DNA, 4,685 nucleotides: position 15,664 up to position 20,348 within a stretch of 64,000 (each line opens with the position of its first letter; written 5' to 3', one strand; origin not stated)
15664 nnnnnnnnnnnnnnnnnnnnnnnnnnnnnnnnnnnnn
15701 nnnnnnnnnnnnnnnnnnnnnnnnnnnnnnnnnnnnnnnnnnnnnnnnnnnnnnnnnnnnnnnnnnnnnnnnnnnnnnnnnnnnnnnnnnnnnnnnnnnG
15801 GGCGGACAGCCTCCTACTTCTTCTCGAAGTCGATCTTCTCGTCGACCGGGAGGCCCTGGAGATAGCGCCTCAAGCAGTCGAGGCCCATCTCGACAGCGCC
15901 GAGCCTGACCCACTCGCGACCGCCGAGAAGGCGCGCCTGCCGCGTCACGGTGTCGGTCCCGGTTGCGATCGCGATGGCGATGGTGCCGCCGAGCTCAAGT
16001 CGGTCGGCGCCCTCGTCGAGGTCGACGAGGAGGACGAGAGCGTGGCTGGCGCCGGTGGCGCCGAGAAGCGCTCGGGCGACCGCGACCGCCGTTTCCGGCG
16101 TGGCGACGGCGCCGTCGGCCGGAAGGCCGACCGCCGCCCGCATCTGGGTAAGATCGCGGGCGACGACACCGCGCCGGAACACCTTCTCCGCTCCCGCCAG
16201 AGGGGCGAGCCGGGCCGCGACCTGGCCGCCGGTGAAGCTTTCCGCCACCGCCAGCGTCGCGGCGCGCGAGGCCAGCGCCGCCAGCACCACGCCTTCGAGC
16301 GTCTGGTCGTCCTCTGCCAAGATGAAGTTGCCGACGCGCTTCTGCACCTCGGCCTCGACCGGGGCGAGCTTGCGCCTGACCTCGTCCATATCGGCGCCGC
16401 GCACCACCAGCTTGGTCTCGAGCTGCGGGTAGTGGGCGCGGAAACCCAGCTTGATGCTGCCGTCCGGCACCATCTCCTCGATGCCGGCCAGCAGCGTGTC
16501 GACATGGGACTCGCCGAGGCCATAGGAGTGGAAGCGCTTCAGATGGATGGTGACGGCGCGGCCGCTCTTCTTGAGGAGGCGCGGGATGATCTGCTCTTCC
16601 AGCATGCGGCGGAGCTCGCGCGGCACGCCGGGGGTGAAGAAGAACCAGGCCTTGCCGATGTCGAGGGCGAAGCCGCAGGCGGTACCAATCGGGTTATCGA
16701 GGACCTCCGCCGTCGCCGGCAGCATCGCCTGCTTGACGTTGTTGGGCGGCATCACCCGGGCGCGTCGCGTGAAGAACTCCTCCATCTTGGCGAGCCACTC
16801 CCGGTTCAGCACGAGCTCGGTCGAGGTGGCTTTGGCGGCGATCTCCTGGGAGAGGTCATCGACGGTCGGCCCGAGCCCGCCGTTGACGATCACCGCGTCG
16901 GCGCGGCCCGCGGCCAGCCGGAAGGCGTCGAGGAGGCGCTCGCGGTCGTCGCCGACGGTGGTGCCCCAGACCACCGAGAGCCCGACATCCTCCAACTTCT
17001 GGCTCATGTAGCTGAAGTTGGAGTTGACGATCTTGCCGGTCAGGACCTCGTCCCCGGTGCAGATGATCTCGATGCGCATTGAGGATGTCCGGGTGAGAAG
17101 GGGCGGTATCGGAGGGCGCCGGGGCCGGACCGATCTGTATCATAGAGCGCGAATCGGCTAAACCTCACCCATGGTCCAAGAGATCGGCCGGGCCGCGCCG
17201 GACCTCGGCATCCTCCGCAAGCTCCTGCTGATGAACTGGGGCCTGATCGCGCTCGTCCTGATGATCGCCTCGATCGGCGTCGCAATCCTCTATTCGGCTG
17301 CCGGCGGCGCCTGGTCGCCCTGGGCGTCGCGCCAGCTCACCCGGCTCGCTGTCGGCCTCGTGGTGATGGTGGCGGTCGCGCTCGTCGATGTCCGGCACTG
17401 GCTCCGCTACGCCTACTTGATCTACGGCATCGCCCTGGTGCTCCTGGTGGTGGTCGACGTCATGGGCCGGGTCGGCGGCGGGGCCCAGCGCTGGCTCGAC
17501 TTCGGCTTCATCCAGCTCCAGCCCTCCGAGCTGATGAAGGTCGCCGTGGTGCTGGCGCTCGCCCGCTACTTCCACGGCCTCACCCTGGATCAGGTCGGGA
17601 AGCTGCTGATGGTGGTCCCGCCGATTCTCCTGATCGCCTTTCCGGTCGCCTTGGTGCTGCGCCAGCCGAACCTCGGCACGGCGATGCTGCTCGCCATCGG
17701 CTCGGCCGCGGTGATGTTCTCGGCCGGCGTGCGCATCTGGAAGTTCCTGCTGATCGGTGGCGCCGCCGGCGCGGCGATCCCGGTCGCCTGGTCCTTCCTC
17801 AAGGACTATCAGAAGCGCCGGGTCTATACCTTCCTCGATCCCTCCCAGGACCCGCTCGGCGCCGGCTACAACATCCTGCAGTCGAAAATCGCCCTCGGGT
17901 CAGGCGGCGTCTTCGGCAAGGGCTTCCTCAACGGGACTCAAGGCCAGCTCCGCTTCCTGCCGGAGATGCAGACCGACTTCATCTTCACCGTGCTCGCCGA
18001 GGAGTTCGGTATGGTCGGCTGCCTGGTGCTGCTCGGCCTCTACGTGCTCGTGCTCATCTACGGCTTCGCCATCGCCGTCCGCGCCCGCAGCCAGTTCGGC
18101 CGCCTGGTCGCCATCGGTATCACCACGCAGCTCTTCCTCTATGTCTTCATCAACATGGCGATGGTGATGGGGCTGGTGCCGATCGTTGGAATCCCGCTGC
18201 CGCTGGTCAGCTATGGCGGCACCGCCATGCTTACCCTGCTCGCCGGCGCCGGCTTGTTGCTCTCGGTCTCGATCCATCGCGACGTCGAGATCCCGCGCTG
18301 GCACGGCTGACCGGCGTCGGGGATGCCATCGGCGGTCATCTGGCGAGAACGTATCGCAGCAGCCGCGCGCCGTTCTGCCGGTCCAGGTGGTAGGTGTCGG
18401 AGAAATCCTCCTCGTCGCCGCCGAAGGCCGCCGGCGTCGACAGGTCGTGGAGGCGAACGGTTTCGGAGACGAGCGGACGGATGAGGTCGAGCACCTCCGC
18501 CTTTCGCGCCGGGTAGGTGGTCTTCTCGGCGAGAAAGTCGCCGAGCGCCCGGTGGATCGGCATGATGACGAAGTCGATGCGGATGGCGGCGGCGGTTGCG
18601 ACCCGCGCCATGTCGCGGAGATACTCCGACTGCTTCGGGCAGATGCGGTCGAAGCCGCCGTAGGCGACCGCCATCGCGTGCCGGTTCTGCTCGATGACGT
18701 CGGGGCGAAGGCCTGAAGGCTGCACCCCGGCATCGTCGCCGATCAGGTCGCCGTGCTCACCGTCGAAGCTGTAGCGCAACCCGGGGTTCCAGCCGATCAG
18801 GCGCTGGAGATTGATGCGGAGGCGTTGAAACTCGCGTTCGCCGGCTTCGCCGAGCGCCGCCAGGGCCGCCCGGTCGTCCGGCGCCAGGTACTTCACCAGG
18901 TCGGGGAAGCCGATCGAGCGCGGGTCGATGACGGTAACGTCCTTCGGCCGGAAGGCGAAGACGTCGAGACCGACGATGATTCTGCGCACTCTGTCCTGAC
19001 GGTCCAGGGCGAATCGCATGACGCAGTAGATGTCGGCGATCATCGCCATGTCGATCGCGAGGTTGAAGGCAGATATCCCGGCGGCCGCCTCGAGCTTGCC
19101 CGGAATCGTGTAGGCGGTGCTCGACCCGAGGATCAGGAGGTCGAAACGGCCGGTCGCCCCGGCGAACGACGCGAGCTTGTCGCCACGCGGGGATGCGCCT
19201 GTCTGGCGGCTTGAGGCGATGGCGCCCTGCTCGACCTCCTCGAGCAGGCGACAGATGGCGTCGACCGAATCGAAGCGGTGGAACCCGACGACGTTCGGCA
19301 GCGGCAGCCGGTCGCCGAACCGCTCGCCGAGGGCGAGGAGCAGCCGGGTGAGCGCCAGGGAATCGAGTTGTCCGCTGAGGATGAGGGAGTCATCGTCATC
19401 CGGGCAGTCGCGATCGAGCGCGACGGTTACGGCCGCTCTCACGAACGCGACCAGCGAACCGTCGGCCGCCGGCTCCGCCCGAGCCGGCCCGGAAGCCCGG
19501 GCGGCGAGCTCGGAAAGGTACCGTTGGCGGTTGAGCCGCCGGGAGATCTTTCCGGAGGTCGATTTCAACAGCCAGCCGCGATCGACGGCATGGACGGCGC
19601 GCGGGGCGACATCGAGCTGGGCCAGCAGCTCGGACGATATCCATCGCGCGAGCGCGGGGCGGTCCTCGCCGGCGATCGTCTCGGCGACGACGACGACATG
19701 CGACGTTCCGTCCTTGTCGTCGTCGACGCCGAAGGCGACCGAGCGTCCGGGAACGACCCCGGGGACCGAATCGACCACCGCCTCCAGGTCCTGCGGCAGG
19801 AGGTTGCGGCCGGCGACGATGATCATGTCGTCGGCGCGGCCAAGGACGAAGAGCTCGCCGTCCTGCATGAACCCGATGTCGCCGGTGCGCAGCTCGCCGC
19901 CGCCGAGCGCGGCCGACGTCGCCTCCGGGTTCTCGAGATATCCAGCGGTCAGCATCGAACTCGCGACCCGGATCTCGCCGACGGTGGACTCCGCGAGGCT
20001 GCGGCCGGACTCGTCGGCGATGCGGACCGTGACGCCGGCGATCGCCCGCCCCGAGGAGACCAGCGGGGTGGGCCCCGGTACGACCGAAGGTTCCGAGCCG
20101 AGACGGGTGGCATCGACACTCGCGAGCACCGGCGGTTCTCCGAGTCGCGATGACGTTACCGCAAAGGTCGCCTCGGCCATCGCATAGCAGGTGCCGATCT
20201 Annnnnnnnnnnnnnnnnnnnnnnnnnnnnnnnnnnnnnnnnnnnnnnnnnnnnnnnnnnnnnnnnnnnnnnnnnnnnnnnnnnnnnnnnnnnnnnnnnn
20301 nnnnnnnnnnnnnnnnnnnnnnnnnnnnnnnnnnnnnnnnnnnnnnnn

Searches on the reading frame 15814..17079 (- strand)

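Call 8: search_protein_families(library=pfam, proteins=[window:15814-17079:-])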
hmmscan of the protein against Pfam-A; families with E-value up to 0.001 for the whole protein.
window:15814-17079:- (421 aa): 3 families
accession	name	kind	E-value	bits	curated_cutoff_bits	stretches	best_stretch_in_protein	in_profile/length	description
PF00994.29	MoCF_biosynth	-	1.2e-33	116.3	26.6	1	4-169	1-143/144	Probable molybdopterin binding domain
PF02464.23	CinA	-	4.8e-15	56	23.5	1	259-407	2-155/155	Competence-damaged protein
PF18146.6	CinA_KH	-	7.2e-08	32.8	27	1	182-253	3-71/73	Damage-inducible protein CinA KH domain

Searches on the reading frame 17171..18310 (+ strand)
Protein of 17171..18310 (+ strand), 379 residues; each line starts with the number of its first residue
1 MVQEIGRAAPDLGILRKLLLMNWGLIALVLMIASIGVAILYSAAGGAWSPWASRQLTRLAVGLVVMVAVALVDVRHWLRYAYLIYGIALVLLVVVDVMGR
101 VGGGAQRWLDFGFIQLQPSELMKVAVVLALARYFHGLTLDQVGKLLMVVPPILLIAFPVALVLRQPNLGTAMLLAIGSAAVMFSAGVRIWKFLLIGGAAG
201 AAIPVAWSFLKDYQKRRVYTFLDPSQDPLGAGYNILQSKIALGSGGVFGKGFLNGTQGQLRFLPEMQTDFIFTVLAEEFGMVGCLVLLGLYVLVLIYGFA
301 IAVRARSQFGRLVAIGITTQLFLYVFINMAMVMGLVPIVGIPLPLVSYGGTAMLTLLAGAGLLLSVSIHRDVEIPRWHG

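Call 8: search_protein_families(library=pfam, proteins=[window:17171-18310:+])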
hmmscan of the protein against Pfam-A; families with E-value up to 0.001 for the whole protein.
window:17171-18310:+ (379 aa): 1 family
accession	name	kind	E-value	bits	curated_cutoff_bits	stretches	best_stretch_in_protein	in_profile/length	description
PF01098.24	FTSW_RODA_SPOVE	-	1.5e-100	337.1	26.4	1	20-370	8-354/356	Cell cycle protein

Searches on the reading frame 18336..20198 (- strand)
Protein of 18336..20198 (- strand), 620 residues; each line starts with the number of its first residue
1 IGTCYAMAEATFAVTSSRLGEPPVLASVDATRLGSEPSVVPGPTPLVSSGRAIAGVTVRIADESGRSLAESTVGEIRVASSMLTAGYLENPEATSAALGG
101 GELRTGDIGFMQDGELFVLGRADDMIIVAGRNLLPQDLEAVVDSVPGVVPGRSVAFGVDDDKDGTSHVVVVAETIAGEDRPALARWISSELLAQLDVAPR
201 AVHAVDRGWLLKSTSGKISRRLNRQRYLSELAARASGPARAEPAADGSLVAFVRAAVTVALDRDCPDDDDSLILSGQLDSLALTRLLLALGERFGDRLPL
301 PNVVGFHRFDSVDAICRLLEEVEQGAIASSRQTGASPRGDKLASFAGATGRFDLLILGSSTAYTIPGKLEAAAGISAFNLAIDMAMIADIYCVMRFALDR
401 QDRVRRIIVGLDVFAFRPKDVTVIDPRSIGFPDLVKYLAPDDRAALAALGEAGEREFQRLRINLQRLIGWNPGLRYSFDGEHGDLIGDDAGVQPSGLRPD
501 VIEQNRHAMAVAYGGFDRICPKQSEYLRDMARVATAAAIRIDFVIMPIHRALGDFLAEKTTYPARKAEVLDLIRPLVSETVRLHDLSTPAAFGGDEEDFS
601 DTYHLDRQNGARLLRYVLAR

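Call 8: search_protein_families(library=pfam, proteins=[window:18336-20198:-])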
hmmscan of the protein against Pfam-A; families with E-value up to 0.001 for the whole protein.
window:18336-20198:- (620 aa): 1 family
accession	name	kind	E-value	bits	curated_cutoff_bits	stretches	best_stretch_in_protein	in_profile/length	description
PF00501.34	AMP-binding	-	5.4e-05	22.6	29.9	1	3-88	317-384/384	AMP-binding enzyme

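Call 41: predict_structure(alignment_id=A1)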
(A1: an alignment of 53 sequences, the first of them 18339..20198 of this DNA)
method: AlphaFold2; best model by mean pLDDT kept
length: 620 residues; sequences in the alignment: 53
mean_pLDDT: 85.0   pTM: 0.56
mean pLDDT of the five models: 85.0, 84.4, 82.6, 82.3, 81.7
residues with pLDDT >= 90: 295; 70-90: 241; 50-70: 71; < 50: 13
segments of 3 or more residues with pLDDT < 50: 1-3, 489-492
pLDDT, mean of each block of 10 residues (from residue 1): 53 79 86 75 89 90 91 90 61 70 87 90 73 85 94 90 78 87 87 84 92 80 89 58 72 92 87 77 85 82 82 95 75 69 90 96 87 82 94 97 96 93 84 94 91 78 69 78 75 65 82 88 97 97 98 95 97 97 98 95 93 94
secondary structure, 60 per line:
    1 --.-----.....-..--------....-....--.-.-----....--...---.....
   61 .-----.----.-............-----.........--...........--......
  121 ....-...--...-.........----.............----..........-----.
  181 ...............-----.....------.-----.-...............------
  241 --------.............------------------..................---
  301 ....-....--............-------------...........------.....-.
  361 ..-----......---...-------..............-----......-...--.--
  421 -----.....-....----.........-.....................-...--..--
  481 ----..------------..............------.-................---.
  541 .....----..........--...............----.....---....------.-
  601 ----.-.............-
elements in order: H9-13 E25-28 E44-47 E50-52 E56-61 E74-80 H81-85 H91-97 E102-112 E115-121 E126-128 E131-133 H135-143 E148-160 E165-174 H180-195 E201-205 H220-234 H249-261 H280-297 H301-304 H306-309 H312-323 H337-347 E354-358 H368-373 E377-379 H387-400 E406-411 H426-430 H432-435 H440-448 H450-470 H499-512 H521-536 E540-545 H550-559 H562-576 E581-585 H589-592 H607-619

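Call 43: fold_search(model_id=the predicted structure, library=pdb)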
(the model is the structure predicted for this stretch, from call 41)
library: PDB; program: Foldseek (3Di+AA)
matches with E <= 10: 1760; with E <= 0.001: 399
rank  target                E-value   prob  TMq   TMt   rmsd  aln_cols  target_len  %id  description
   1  4r0m_A                1.6e-18  1.00  0.27  0.27   8.9       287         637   24  Structure of McyG A-PCP complexed with phenylalanyl-adenylate (released 2015-04-15)
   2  7r7g_A                2.9e-16  1.00  0.27  0.29   5.9       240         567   29  Synechococcus Olefin Synthase FAAL domain A229I/R336A in complex with palmitoyl adenylate and pyrophosphate (released 2022-07-06)
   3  7r7f_A                3.1e-16  1.00  0.27  0.29   5.9       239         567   29  Synechococcus Olefin Synthase FAAL domain R336A in complex with stearoyl adenylate and pyrophosphate (released 2022-07-06)
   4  7r7e_A                3.9e-16  1.00  0.27  0.29   5.9       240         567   30  Synechococcus Olefin Synthase FAAL domain in complex with AMP and pyrophosphate (released 2022-07-06)
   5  7wua_A                1.0e-15  1.00  0.25  0.25   7.4       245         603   27  Crystal structures of FadD32 from Corynebacterium diphtheriae (released 2022-08-10)
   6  4r0m_B                1.4e-15  1.00  0.24  0.27   5.2       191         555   28  Structure of McyG A-PCP complexed with phenylalanyl-adenylate (released 2015-04-15)
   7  5icr_A                1.8e-15  1.00  0.25  0.26   6.9       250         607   29  2.25 Angstrom Resolution Crystal Structure of Fatty-Acid-CoA Ligase (FadD32) from Mycobacterium smegmatis in complex w (released 2016-04-06)
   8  5icr_D                3.0e-15  1.00  0.25  0.26   7.4       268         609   27  2.25 Angstrom Resolution Crystal Structure of Fatty-Acid-CoA Ligase (FadD32) from Mycobacterium smegmatis in complex w (released 2016-04-06)
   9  5ey8_H                3.8e-15  1.00  0.25  0.26   7.3       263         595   27  Structure of FadD32 from Mycobacterium smegmatis complexed to AMPC20 (released 2015-12-16)
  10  5es8_B                4.0e-15  1.00  0.26  0.22  13.0       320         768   18  Crystal structure of the initiation module of LgrA in the thiolation state (released 2016-01-20)
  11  5icr_C                4.7e-15  1.00  0.25  0.25   7.6       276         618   27  2.25 Angstrom Resolution Crystal Structure of Fatty-Acid-CoA Ligase (FadD32) from Mycobacterium smegmatis in complex w (released 2016-04-06)
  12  5icr_B                5.0e-15  1.00  0.25  0.26   7.2       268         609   26  2.25 Angstrom Resolution Crystal Structure of Fatty-Acid-CoA Ligase (FadD32) from Mycobacterium smegmatis in complex w (released 2016-04-06)
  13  5ey8_G                5.9e-15  1.00  0.25  0.26   7.6       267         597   26  Structure of FadD32 from Mycobacterium smegmatis complexed to AMPC20 (released 2015-12-16)
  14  5ey8_D                7.0e-15  1.00  0.25  0.26   6.5       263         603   27  Structure of FadD32 from Mycobacterium smegmatis complexed to AMPC20 (released 2015-12-16)
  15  5ey8_E                7.8e-15  1.00  0.26  0.27   6.8       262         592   27  Structure of FadD32 from Mycobacterium smegmatis complexed to AMPC20 (released 2015-12-16)
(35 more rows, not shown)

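Call 48: find_related_loci(query=window:18339-20198:-, collection=metagenome_contigs, flank=5000)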
Query window:18339-20198:- (620 aa) in metagenome_contigs; peptide patterns used: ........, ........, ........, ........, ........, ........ (x = any residue, [..] = any of these).
138 stretches matched a pattern; 17 encode a relative of the query (tblastn E <= 1e-3); 17 distinct loci.
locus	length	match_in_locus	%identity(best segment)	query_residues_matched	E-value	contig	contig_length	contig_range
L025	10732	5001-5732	43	1-237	1e-55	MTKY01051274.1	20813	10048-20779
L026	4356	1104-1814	43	1-230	5e-50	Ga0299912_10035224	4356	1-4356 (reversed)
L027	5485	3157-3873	44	1-234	7e-48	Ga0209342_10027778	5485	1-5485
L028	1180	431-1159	40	1-236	7e-50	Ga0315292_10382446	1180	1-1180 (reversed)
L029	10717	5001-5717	43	2-229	5e-44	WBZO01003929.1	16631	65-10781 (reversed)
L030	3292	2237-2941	36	1-228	6e-44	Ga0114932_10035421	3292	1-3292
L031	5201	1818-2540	38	1-234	1e-43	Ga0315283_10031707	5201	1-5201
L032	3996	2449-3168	38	1-234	4e-42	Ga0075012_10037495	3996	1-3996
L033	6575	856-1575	38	1-234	6e-42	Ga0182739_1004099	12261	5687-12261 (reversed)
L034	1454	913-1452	41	46-223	6e-37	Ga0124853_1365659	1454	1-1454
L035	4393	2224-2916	39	1-229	5e-33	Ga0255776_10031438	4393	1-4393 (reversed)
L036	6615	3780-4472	39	1-229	6e-33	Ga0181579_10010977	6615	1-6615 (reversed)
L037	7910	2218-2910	39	1-229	7e-33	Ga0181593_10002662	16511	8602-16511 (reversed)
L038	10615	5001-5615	30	1-233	3e-22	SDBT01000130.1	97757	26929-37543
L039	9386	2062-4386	34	46-250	5e-18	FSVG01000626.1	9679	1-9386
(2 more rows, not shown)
